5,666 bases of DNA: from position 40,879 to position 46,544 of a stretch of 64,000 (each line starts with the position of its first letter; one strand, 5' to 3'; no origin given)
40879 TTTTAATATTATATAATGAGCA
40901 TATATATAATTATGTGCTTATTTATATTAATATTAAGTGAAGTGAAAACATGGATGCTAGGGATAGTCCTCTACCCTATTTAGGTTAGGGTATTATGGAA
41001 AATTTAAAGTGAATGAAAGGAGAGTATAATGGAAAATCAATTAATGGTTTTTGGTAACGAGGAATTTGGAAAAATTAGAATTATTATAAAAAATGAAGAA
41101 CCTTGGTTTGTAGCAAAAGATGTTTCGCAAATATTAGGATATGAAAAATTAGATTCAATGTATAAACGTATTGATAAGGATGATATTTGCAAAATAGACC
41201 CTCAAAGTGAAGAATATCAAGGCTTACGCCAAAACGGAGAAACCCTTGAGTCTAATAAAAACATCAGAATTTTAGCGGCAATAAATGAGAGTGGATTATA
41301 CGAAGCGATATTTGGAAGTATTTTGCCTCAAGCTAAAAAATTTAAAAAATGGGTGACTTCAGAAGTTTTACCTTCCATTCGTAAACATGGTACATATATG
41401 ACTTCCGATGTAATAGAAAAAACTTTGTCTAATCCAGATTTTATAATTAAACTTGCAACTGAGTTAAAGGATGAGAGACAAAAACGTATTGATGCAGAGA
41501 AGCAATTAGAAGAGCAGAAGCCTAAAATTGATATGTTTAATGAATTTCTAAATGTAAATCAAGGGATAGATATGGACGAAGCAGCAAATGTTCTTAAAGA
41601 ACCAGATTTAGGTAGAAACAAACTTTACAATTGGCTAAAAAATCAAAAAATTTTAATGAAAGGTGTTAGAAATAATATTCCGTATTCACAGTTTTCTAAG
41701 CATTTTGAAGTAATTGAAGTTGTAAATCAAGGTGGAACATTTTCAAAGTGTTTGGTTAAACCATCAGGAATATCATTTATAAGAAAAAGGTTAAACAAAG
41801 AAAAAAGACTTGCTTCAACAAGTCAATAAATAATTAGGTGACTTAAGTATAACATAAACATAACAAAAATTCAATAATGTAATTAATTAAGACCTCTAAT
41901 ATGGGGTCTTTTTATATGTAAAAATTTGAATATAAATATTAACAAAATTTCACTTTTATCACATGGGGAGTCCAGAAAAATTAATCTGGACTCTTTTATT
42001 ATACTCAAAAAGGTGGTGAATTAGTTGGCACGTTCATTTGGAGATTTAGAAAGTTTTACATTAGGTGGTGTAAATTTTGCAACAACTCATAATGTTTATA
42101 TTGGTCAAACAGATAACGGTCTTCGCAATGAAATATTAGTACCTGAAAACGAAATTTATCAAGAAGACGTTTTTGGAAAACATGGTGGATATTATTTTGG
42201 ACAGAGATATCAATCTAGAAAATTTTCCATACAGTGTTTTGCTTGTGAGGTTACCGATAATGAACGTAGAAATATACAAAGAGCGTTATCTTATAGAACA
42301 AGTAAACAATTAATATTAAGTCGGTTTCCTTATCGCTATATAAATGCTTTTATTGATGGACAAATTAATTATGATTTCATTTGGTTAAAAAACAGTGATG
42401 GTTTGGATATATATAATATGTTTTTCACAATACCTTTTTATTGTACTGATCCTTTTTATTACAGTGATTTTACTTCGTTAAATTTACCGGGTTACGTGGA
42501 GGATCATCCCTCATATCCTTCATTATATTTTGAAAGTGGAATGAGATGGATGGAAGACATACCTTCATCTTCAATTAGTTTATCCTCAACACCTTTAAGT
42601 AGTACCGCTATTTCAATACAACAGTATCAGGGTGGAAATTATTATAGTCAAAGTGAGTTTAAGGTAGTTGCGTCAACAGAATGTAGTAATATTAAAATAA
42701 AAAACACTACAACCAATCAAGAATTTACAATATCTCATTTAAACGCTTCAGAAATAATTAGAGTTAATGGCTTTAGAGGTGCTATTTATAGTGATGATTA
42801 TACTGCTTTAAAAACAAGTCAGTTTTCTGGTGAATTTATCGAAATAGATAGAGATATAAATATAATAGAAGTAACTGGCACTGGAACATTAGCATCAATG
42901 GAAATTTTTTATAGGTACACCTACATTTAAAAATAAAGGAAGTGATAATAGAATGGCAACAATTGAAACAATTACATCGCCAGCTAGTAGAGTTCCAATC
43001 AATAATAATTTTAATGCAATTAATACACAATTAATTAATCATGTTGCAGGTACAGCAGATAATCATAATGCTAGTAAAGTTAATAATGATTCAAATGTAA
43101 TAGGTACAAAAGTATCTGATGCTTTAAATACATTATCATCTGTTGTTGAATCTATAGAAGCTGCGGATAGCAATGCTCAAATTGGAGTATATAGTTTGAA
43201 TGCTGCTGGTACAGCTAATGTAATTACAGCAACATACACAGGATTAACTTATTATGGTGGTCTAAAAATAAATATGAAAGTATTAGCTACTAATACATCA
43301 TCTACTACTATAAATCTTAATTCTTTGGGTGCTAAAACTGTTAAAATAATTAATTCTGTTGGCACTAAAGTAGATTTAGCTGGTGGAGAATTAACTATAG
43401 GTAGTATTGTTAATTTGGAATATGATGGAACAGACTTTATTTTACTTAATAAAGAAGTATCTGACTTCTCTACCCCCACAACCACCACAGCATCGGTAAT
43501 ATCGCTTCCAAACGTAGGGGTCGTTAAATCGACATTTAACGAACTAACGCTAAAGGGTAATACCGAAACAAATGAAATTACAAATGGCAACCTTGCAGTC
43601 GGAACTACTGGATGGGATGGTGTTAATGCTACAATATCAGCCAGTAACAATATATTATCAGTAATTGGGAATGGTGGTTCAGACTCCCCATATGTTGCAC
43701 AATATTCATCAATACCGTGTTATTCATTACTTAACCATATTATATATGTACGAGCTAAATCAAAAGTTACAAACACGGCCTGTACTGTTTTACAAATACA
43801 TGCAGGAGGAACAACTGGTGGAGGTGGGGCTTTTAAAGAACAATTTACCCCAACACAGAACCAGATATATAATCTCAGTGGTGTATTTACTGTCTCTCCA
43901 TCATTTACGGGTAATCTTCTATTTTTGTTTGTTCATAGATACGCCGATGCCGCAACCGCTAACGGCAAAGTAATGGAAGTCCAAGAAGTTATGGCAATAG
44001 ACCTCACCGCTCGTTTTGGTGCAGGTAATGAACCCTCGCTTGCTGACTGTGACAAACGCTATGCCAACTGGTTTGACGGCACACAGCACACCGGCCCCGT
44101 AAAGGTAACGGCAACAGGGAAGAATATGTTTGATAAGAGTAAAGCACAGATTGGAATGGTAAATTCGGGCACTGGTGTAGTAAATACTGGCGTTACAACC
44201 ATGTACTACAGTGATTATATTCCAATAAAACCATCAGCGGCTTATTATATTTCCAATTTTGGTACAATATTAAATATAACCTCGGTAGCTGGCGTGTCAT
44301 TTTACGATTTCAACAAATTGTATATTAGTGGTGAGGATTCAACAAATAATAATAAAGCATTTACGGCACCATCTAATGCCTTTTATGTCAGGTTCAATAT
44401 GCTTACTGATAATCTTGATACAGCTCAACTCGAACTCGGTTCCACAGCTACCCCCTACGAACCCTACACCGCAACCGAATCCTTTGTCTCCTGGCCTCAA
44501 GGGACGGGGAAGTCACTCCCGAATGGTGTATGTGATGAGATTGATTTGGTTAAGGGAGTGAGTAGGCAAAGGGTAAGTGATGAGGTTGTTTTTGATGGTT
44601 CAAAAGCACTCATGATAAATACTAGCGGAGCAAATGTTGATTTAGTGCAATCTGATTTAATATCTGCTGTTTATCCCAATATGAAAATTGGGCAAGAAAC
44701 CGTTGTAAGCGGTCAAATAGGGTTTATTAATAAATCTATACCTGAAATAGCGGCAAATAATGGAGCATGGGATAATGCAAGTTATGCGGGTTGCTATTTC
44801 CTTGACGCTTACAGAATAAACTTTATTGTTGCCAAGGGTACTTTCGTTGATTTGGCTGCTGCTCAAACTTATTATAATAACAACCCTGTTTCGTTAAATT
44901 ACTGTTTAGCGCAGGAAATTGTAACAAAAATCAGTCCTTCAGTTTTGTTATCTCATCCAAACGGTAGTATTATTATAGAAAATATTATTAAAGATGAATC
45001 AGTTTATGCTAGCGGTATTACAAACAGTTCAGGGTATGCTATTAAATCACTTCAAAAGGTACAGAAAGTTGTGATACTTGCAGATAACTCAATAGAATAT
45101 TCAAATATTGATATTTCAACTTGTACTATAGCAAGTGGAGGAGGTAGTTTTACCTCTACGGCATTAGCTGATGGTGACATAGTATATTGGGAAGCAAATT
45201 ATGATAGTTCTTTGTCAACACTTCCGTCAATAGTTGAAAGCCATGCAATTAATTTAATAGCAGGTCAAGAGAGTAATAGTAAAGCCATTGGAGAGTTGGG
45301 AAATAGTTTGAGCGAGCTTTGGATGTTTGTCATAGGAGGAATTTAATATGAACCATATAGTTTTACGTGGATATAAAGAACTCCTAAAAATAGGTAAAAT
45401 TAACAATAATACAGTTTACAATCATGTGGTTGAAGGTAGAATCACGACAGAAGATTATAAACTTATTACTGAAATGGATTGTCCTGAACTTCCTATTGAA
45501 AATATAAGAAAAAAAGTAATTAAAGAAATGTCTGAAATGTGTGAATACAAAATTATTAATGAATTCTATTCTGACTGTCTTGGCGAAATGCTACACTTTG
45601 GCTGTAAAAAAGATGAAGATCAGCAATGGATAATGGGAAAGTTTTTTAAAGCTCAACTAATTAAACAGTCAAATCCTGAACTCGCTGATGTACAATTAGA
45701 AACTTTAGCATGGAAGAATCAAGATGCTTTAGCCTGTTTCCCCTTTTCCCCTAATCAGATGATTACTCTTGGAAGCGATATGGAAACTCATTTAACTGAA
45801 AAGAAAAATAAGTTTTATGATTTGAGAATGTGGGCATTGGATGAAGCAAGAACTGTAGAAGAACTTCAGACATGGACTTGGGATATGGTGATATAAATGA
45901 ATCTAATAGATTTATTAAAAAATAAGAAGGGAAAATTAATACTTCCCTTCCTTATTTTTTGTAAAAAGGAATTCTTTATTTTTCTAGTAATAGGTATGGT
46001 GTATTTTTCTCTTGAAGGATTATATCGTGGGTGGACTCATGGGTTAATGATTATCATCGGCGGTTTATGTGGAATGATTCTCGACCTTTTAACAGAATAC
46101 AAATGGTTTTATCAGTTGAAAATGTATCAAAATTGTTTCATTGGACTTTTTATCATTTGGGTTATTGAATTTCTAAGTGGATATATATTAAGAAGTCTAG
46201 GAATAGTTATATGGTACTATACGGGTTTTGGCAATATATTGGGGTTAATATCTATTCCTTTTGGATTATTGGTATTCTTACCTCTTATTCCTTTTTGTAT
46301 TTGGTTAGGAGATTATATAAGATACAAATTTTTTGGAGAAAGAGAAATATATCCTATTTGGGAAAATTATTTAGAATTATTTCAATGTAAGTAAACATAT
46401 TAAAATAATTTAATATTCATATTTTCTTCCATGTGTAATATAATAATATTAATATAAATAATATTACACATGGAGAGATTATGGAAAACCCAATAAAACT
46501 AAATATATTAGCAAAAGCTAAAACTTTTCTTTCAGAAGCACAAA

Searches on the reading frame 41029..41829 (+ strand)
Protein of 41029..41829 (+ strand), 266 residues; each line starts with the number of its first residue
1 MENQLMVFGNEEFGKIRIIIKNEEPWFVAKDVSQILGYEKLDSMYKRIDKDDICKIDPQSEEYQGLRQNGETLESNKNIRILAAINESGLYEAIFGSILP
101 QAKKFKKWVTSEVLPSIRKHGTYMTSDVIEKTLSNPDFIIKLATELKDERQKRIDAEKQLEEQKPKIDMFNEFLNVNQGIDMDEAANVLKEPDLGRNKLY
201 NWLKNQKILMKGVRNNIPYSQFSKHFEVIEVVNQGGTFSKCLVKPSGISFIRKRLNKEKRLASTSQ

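Call 39: search_protein_families(library=pfam, max_evalue=0.05, proteins=[window:41029-41829:+])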
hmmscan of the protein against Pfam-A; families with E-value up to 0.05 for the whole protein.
window:41029-41829:+ (266 aa): 2 families
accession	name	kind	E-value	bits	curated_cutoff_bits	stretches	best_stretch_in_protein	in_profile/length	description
PF02498.22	Bro-N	-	5e-23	82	25.6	1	15-115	1-96/96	BRO family, N-terminal domain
PF03374.19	ANT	-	1.6e-15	57.8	25.3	1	157-257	1-107/108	Phage antirepressor protein KilAC domain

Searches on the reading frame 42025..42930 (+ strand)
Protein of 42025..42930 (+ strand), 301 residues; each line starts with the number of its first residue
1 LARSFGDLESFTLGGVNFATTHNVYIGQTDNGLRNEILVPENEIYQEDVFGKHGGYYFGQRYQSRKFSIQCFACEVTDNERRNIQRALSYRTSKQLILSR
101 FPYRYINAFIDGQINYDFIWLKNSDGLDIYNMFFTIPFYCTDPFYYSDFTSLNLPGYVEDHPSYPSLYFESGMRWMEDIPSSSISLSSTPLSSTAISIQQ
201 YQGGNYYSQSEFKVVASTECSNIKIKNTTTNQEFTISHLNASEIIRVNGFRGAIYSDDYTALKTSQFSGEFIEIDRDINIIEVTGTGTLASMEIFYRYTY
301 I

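Call 74: search_protein_families(library=pfam, max_evalue=0.01, proteins=[window:42025-42930:+])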
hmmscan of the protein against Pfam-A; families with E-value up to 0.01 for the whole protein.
window:42025-42930:+ (301 aa): 3 families
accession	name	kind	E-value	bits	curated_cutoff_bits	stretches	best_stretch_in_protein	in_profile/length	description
PF05709.17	Sipho_tail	-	3.2e-06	27.8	24.2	1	33-119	14-106/118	Phage tail protein RIFT-related domain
PF22768.1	SPP1_Dit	-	0.00073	20.2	25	1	204-300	2-97/97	Siphovirus-type tail component, C-terminal domain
PF20753.2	DUF6558_C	-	0.0011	19.6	24.4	1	205-286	30-112/119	Phage tail C-terminal domain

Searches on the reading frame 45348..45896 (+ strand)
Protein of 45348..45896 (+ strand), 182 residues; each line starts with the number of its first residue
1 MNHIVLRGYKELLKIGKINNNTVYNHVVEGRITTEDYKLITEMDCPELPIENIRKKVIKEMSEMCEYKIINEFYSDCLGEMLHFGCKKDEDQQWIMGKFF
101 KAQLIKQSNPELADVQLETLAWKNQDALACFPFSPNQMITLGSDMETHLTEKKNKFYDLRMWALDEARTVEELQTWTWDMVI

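Call 74: search_protein_families(library=pfam, max_evalue=0.01, proteins=[window:45348-45896:+])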
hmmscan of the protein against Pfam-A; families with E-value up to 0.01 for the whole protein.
window:45348-45896:+ (182 aa): 1 family
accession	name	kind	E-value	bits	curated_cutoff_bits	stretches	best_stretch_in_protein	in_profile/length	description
PF10151.14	TMEM214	-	0.0087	15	27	0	55-119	171-231/660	TMEM214, C-terminal, caspase 4 activator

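Call 107: search_protein_families(library=phrogs, max_evalue=0.001, proteins=[window:45348-45896:+])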
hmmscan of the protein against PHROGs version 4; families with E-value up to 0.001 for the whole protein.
window:45348-45896:+ (182 aa): 2 families
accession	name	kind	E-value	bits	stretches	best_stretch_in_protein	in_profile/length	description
phrog_1348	-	tail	3.5e-12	47.5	1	30-180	37-177/224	tail fiber protein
phrog_134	-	unknown function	0.00058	20.5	1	10-54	19-63/73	-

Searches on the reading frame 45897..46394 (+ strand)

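Call 74: search_protein_families(library=pfam, max_evalue=0.01, proteins=[window:45897-46394:+])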
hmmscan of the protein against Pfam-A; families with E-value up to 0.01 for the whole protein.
window:45897-46394:+ (165 aa): 0 families

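Call 107: search_protein_families(library=phrogs, max_evalue=0.001, proteins=[window:45897-46394:+])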
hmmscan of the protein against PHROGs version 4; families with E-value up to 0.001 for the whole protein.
window:45897-46394:+ (165 aa): 1 family
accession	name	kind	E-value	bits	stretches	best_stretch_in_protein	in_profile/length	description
phrog_20274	-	unknown function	4.2e-29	102.7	1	33-153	2-124/141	-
